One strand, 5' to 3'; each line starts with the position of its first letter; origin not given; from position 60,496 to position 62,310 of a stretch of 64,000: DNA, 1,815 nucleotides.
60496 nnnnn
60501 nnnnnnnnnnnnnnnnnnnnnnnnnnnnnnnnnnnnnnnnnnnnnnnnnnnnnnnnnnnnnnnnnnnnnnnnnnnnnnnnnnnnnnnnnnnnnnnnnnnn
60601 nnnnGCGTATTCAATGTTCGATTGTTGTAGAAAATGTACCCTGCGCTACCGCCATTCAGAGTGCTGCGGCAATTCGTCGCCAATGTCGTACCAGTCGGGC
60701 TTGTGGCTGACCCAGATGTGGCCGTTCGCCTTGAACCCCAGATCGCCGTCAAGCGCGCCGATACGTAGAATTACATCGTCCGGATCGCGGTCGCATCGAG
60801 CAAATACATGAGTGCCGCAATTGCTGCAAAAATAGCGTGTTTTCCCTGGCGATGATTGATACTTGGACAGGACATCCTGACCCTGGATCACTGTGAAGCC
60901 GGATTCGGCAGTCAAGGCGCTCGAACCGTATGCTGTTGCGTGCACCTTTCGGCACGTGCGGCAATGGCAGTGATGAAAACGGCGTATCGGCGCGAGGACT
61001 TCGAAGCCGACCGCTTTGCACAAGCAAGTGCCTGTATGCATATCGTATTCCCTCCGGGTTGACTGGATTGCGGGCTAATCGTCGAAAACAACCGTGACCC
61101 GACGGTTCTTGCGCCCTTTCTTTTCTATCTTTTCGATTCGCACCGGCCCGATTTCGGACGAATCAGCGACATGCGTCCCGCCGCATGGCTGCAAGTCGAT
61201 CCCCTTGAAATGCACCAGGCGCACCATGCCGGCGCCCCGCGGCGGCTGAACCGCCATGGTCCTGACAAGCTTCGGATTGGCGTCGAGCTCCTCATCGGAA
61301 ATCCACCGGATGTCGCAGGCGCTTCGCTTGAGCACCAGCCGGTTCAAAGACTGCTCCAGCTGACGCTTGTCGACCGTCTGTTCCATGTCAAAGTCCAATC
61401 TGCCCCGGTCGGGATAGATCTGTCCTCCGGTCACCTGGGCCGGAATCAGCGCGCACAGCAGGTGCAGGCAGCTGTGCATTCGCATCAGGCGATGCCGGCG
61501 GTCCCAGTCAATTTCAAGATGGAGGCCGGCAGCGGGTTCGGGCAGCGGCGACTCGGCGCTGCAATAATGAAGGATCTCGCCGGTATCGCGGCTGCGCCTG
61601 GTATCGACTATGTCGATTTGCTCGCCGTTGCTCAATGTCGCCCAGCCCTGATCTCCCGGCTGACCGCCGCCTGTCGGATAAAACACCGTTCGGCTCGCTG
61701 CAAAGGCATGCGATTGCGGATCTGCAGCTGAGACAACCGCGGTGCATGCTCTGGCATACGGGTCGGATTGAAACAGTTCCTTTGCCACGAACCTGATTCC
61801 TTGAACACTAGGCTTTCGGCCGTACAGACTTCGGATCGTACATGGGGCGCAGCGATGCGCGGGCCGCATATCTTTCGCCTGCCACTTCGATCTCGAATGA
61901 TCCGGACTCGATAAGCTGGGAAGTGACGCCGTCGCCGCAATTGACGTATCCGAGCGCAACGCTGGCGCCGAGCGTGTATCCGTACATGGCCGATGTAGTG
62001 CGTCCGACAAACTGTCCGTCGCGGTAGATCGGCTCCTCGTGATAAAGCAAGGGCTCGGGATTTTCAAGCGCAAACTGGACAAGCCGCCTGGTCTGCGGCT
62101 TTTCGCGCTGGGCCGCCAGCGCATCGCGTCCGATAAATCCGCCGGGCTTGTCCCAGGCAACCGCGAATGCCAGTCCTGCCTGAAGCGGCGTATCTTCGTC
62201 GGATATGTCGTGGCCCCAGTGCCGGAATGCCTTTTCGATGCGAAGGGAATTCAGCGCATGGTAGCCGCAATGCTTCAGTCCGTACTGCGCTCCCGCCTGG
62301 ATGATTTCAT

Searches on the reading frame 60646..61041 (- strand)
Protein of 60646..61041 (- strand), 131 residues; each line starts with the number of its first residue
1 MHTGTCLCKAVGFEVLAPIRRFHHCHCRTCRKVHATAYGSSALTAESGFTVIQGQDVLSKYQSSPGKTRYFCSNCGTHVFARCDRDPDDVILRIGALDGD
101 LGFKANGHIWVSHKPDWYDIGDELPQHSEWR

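Call 38: search_protein_families(library=pfam, proteins=[window:60646-61041:-], max_evalue=0.1)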
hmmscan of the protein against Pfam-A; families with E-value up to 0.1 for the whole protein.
window:60646-61041:- (131 aa): 2 families
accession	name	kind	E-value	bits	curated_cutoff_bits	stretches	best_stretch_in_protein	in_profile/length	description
PF04828.22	GFA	-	3.7e-25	88.7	24.3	1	1-112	1-114/115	Glutathione-dependent formaldehyde-activating enzyme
PF07754.17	HVO_2753_ZBP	-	0.035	14.4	33.2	1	65-85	12-32/46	Small zinc finger protein HVO_2753-like, Zn-binding pocket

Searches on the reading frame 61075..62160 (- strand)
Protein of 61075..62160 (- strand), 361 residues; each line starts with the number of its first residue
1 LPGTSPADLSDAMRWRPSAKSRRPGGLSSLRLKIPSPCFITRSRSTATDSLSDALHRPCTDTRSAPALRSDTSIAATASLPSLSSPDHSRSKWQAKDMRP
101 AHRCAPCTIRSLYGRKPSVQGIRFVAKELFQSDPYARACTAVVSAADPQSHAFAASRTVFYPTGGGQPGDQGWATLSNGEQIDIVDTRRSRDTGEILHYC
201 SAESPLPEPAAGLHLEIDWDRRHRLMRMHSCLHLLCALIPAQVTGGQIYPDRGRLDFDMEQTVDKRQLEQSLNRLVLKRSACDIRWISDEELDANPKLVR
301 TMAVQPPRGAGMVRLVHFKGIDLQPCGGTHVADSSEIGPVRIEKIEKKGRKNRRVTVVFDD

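Call 9: search_protein_families(library=pfam, proteins=[window:61075-62160:-], max_evalue=0.001)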
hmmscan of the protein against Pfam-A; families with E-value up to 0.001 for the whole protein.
window:61075-62160:- (361 aa): 2 families
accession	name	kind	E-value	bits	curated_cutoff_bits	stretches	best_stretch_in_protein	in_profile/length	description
PF07973.19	tRNA_SAD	-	2.5e-11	43.8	24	1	313-355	1-43/44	Threonyl and Alanyl tRNA synthetase second additional domain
PF01411.24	tRNA-synt_2c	-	1.5e-05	24.2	30.3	1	154-221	488-552/552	tRNA synthetases class II (A)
